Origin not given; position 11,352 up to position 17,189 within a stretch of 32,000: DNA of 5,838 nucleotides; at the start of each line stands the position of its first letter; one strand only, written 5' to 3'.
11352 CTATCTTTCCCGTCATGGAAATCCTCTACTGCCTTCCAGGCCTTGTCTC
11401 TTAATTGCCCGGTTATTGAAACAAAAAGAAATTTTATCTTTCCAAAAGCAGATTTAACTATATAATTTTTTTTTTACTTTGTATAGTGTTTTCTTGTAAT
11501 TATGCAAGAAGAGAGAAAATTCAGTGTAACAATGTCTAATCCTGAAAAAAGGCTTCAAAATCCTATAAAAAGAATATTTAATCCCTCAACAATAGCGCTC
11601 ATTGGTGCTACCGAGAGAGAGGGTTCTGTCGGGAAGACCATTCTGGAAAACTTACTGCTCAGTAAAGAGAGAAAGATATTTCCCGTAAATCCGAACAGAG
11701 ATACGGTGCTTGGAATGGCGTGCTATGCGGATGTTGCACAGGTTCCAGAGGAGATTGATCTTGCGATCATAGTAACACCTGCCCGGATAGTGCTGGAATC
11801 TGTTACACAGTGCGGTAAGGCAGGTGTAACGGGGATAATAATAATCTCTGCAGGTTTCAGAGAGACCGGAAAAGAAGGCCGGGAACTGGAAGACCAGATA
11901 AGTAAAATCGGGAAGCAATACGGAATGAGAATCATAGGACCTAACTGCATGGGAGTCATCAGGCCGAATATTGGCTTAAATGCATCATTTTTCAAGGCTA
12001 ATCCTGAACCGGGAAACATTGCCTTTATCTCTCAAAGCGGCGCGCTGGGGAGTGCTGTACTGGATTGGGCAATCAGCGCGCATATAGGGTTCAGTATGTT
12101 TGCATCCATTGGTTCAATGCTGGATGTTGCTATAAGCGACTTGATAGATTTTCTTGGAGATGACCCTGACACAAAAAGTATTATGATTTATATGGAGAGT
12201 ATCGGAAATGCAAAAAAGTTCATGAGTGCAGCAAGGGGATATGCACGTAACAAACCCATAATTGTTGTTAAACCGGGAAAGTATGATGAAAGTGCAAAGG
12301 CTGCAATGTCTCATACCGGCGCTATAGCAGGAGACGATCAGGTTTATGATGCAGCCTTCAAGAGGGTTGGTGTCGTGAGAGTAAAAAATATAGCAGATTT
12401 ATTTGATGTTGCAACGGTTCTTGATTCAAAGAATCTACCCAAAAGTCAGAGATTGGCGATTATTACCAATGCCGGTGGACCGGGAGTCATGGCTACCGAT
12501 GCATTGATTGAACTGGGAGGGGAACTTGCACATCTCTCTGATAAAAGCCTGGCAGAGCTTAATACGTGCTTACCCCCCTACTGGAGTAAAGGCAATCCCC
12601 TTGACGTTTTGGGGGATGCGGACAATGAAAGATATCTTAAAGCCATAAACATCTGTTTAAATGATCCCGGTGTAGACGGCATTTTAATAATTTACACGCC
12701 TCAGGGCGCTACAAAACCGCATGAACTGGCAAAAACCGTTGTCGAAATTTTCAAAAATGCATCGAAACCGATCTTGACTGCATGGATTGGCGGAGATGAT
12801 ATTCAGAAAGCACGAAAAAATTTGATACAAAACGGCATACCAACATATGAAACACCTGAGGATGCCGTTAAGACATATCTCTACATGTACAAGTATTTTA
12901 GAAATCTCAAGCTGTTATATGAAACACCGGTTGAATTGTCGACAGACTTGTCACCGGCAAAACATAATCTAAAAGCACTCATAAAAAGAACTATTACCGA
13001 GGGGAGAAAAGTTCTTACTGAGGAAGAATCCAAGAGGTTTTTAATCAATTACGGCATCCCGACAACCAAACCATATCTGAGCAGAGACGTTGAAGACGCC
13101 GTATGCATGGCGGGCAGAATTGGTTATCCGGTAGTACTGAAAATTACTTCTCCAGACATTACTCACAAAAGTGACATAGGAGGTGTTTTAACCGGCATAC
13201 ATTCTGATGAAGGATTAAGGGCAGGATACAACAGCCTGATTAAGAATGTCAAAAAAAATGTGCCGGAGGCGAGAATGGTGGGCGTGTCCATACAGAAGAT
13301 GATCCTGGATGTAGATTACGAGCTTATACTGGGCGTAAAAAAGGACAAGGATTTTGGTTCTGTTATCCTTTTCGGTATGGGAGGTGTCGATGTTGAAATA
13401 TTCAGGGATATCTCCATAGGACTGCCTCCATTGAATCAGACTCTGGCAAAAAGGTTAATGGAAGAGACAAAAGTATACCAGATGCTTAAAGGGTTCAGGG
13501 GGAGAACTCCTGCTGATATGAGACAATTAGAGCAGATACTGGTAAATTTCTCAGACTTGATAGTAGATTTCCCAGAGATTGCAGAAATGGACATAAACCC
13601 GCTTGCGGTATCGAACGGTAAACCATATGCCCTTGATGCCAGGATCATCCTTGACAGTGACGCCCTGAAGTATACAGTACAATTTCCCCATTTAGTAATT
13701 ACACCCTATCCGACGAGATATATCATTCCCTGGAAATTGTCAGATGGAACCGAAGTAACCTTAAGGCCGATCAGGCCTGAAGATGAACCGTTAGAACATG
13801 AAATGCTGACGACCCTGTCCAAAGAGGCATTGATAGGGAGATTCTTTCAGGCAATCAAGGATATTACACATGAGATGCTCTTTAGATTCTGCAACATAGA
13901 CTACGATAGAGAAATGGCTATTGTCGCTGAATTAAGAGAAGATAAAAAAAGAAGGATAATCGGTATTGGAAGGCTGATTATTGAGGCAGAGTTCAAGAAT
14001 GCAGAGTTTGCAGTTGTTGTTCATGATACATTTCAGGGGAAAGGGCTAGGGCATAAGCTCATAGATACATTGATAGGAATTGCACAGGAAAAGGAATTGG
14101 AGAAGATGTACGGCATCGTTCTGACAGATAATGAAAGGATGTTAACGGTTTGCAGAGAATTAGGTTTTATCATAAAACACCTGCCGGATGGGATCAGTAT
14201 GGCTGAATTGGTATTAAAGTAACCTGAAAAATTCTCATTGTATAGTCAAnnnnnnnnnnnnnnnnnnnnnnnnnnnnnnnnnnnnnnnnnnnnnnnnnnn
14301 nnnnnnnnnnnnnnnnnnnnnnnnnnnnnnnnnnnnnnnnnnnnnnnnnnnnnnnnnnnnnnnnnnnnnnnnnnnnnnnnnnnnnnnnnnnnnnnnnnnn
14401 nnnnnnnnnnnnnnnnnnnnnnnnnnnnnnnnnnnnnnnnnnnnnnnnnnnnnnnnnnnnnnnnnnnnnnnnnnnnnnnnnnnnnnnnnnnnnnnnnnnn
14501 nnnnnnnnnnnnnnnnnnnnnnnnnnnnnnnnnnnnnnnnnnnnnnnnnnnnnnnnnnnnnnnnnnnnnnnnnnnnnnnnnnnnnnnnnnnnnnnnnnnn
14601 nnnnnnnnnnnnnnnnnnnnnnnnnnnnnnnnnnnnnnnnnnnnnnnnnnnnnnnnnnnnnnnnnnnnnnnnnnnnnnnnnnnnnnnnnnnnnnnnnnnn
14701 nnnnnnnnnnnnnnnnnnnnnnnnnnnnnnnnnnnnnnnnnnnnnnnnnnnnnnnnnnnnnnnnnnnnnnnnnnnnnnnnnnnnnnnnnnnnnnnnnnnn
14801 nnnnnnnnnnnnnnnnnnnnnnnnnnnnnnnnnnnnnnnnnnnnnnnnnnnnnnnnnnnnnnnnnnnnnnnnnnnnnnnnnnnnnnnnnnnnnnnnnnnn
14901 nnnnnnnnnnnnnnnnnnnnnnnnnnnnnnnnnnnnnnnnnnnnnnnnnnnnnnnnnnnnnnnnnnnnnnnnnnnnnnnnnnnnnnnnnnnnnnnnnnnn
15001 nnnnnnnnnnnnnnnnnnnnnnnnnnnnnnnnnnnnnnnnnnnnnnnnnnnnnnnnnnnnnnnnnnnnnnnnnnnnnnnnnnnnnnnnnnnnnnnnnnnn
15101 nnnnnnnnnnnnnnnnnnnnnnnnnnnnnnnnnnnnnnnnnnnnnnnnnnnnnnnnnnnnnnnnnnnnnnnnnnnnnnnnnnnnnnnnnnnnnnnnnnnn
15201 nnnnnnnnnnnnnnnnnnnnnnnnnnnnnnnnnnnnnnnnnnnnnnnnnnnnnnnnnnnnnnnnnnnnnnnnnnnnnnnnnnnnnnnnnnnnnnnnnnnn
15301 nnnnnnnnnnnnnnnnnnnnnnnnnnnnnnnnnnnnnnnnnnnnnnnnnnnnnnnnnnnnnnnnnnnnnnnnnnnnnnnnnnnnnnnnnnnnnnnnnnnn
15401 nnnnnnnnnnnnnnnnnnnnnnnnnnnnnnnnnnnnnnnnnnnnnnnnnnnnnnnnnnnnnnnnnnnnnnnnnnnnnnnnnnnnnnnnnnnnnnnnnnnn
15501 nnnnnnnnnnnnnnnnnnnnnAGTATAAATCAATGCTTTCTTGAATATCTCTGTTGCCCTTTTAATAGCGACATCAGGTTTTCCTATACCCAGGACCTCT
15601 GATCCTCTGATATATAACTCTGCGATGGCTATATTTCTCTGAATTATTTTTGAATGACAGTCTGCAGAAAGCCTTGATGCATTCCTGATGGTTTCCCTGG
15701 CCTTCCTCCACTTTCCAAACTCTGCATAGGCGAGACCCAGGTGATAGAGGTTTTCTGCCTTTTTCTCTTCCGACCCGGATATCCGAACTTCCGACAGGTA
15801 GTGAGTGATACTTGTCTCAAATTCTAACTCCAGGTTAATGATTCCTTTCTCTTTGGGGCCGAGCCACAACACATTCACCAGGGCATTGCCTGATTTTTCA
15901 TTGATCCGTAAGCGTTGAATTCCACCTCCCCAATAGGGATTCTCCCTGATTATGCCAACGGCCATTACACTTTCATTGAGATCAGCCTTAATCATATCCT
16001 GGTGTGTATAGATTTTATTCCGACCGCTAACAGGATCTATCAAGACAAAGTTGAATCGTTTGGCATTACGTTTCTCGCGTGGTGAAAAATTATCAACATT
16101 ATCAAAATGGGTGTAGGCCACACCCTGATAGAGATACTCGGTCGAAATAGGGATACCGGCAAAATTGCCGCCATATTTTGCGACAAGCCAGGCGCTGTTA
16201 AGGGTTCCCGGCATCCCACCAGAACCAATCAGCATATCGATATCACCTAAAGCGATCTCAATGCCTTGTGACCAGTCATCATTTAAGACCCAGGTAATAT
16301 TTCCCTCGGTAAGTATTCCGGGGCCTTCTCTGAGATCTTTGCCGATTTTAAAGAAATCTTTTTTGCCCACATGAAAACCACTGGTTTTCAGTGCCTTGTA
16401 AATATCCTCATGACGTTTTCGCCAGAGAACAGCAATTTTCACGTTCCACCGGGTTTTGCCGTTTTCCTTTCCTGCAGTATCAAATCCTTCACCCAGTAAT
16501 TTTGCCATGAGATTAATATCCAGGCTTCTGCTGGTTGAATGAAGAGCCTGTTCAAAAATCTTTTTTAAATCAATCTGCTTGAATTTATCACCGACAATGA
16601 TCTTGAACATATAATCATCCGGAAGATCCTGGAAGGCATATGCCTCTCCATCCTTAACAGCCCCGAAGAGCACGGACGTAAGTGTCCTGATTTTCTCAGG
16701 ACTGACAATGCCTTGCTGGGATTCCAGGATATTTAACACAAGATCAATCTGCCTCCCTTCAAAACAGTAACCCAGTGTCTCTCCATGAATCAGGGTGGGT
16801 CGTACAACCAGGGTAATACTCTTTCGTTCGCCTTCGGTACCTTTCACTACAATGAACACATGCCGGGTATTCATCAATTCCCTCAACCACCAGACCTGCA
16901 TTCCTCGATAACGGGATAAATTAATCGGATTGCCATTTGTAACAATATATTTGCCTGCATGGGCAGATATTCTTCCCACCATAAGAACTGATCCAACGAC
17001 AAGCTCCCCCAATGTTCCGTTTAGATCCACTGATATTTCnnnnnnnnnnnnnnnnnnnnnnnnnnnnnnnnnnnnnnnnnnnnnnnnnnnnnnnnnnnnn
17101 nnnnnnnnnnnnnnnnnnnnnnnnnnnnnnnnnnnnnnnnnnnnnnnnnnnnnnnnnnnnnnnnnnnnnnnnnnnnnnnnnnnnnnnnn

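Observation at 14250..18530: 990-aa protein with a divergent GlpX-like core (catalytic motifs altered) fused to a large helical-repeat domain, directly downstream of a class I aldolase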

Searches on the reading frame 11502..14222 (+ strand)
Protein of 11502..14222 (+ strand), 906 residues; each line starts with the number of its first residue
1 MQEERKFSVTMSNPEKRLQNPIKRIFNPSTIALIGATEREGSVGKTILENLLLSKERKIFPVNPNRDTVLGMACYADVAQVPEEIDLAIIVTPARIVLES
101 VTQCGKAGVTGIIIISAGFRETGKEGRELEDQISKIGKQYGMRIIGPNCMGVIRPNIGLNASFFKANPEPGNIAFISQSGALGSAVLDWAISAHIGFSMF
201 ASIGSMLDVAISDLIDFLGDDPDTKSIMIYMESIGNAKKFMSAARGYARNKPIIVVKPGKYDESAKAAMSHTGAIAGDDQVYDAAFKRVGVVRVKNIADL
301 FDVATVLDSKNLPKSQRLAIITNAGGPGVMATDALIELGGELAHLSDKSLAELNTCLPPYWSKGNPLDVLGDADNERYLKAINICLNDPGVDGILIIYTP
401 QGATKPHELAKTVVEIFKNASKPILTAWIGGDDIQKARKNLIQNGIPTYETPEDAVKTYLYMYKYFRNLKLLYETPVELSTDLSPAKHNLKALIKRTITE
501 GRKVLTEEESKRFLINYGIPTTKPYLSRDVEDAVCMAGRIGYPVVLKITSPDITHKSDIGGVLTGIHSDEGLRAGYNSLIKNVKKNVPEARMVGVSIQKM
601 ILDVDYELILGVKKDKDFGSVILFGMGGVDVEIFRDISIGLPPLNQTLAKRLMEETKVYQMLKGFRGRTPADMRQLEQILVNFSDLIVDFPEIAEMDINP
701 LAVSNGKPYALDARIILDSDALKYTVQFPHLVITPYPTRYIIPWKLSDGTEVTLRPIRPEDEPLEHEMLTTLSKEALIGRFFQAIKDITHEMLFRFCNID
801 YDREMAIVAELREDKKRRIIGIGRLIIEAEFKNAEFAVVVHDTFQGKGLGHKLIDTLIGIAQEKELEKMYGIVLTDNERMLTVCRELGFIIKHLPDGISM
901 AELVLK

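Call 3: search_protein_families(library=pfam, proteins=[window:11502-14222:+], max_evalue=1)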
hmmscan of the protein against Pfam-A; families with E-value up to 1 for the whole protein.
window:11502-14222:+ (906 aa): 13 families
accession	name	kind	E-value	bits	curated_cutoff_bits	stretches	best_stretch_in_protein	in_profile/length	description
PF13549.11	ATP-grasp_5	-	8.1e-82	274.3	27.6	1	498-717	3-221/221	ATP-grasp domain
PF13607.11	Succ_CoA_lig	-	4e-55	185.8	27.4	1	170-307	1-138/138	Succinyl-CoA ligase like flavodoxin domain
PF13380.12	CoA_binding_2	-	7.1e-23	81.7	22.8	1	30-153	2-114/116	CoA binding domain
PF19045.5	Ligase_CoA_2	-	1.5e-14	54.8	23.7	1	319-469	2-158/162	Ligase-CoA domain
PF02629.25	CoA_binding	-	1.9e-14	54.6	22.3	1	28-118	3-97/97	CoA binding domain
PF00583.31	Acetyltransf_1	-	5.4e-10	40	20.7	1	790-889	18-116/116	Acetyltransferase (GNAT) family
PF13302.13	Acetyltransf_3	-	9.3e-10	39.8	25.4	1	752-889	2-137/138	Acetyltransferase (GNAT) domain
PF13508.13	Acetyltransf_7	-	1.6e-05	25.6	27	1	808-874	7-67/84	Acetyltransferase (GNAT) domain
PF00549.24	Ligase_CoA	-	0.0047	17.5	24.5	1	367-457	26-123/128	CoA-ligase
PF13673.13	Acetyltransf_10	-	0.0055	17.1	23.6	1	818-889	41-107/128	Acetyltransferase (GNAT) domain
PF07287.17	AtuA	-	0.0055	16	22.8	1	378-453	58-132/437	Acyclic terpene utilisation family protein AtuA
PF08445.16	FR47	-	0.038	14.4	22.1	1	836-890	25-78/86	FR47-like protein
PF24948.1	Citrate_synth_N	-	0.067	13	83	1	607-721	117-224/232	ATP-citrate synthase ATP-grasp domain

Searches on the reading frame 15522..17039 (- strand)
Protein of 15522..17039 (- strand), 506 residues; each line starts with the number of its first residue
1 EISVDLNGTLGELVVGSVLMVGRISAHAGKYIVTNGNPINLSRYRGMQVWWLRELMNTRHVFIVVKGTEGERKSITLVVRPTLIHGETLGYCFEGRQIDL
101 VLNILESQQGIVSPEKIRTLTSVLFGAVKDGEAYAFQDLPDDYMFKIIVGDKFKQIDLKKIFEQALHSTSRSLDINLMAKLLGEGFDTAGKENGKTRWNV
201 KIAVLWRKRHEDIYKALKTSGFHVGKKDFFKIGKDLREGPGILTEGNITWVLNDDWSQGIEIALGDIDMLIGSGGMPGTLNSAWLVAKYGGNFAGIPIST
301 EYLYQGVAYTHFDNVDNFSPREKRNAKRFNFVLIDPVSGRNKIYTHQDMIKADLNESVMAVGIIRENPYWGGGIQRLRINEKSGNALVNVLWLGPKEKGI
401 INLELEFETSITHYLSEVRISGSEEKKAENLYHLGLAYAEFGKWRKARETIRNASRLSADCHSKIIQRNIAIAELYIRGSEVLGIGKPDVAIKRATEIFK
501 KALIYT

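Call 59: predict_structure(alignment_id=A2)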
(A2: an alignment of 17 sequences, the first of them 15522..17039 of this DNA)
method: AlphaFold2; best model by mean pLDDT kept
length: 506 residues; sequences in the alignment: 17
mean_pLDDT: 87.1   pTM: 0.87
mean pLDDT of the five models: 87.1, 85.9, 85.5, 85.2, 85.1
residues with pLDDT >= 90: 280; 70-90: 183; 50-70: 23; < 50: 20
segments of 3 or more residues with pLDDT < 50: 1-9, 73-78, 305-309
pLDDT, mean of each block of 10 residues (from residue 1): 43 78 91 82 87 79 84 48 82 77 83 89 90 89 93 96 87 93 95 88 92 95 93 94 94 89 94 91 95 92 51 82 88 90 95 89 90 87 93 87 93 96 95 95 92 95 91 92 85 90 79
secondary structure, 60 per line:
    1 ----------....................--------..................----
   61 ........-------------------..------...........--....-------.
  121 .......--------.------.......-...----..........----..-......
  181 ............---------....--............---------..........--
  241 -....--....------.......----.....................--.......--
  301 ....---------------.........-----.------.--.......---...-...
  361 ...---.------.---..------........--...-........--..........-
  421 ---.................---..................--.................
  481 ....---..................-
elements in order: H11-30 H39-56 E61-68 E96-106 H109-112 E120-127 E143-149 H158-165 H175-192 E202-205 H208-219 H229-238 E242-245 E248-251 H258-264 E269-275 H276-289 E292-298 H301-304 H320-328 H346-349 E358-363 E386-393 E400-407 H410-419 H424-440 H444-461 H464-484 H488-505

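Call 61: fold_search(model_id=the predicted structure, library=pdb)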
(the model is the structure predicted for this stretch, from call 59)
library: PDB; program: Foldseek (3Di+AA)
matches with E <= 10: 592; with E <= 0.001: 24
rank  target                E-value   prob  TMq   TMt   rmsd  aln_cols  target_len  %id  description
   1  3d1r                  1.8e-17  1.00  0.55  0.83   3.9       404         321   16  Structure of E. coli GlpX with its substrate fructose 1,6-bisphosphate (released 2008-12-23)
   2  3big                  8.3e-17  1.00  0.55  0.83   3.7       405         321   16  Crystal structure of the fructose-1,6-bisphosphatase GlpX from E.coli in complex with inorganic phosphate (released 2008-12-09)
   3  3bih                  8.7e-17  1.00  0.55  0.82   3.9       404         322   16  Crystal structure of fructose-1,6-bisphosphatase from E.coli GlpX (released 2008-12-09)
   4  2r8t                  1.2e-16  1.00  0.54  0.82   4.2       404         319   16  Crystal structure of the fructose 1,6-bisphosphatase GlpX from E.coli in the complex with fructose 1,6-bisphosphate (released 2008-08-19)
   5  3roj_B                2.9e-16  1.00  0.51  0.73   5.5       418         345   15  D-fructose 1,6-bisphosphatase class 2/sedoheptulose 1,7-bisphosphatase of Synechocystis sp. PCC 6803 (released 2012-05-02)
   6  3rpl_B                4.6e-16  1.00  0.52  0.73   5.2       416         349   15  D-fructose 1,6-bisphosphatase class 2/sedoheptulose 1,7-bisphosphatase of Synechocystis sp. PCC 6803 in complex with F (released 2012-05-02)
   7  7txa_D                8.1e-16  1.00  0.52  0.78   4.1       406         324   19  Structure of the Class II Fructose-1,6-Bisphophatase from Francisella tularensis complexed with native metal cofactor  (released 2023-06-28)
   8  7txg_D                8.6e-16  1.00  0.51  0.75   4.4       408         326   18  Structure of the Class II Fructose-1,6-Bisphosphatase from Francisella tularensis with native Mn++ divalent cation and (released 2023-06-28)
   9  7js3_A                1.8e-15  1.00  0.50  0.74   4.8       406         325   18  Structure of the Class II Fructose-1,6-Bisphophatase from Francisella tularensis (released 2020-11-04)
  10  6ayv_A                1.9e-15  1.00  0.48  0.72   5.3       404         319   15  Crystal structure of fructose-1,6-bisphosphatase T84A from Mycobacterium tuberculosis (released 2018-03-14)
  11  7txa_1                2.0e-15  1.00  0.48  0.71   5.4       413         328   18  Structure of the Class II Fructose-1,6-Bisphophatase from Francisella tularensis complexed with native metal cofactor  (released 2023-06-28)
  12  8g5w_D                2.2e-15  1.00  0.50  0.75   4.4       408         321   18  Structure of the Class II Fructose-1,6-Bisphophatase from Francisella tularensis complexed with native metal cofactor  (released 2023-06-28)
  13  7txb_B                2.5e-15  1.00  0.49  0.78   4.5       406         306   16  Structure of the Class II Fructose-1,6-Bisphophatase from Mycobacterium tuberculosis complexed with substrate F1,6BP (released 2023-06-28)
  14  3roj_A                2.8e-15  1.00  0.51  0.71   5.4       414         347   15  D-fructose 1,6-bisphosphatase class 2/sedoheptulose 1,7-bisphosphatase of Synechocystis sp. PCC 6803 (released 2012-05-02)
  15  5a5l                  3.0e-15  1.00  0.52  0.75   5.0       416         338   14  Structure of dual function FBPase SBPase from Thermosynechococcus elongatus (released 2015-10-14)
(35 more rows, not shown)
